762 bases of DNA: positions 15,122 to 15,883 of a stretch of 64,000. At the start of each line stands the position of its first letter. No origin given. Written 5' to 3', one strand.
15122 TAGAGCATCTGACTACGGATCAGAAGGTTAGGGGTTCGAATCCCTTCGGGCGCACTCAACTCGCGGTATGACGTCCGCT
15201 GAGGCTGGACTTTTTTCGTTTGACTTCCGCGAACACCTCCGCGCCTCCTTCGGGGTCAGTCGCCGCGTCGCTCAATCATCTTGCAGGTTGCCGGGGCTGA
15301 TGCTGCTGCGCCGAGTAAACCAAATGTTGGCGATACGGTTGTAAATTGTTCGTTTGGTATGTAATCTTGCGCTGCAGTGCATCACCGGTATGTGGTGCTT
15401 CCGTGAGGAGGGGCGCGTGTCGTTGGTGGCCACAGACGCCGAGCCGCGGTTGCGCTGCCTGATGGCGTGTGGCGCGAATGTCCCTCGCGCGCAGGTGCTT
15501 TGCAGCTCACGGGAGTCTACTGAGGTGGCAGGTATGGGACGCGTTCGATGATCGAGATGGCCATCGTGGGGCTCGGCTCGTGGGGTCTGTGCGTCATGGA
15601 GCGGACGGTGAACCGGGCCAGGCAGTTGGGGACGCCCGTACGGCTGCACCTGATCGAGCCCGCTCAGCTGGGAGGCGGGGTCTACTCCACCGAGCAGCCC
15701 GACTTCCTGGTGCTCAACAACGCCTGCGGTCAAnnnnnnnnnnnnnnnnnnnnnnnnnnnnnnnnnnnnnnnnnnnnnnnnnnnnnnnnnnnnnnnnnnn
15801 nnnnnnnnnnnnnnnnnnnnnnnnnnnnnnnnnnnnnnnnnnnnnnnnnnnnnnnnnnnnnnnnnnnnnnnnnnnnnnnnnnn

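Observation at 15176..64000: Large accessory glyco-lipopeptide cluster directly after tRNA-Arg(ACG): candidate undescribed pathway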

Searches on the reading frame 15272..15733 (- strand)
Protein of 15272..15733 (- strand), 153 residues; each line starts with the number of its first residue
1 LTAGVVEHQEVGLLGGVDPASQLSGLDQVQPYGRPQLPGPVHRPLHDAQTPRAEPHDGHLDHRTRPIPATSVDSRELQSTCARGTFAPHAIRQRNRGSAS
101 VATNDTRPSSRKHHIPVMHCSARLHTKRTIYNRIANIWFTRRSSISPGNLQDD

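Call 6: search_protein_families(library=pfam, proteins=[window:15272-15733:-], max_evalue=0.001)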
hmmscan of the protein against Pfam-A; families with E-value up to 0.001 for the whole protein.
window:15272-15733:- (153 aa): 0 families
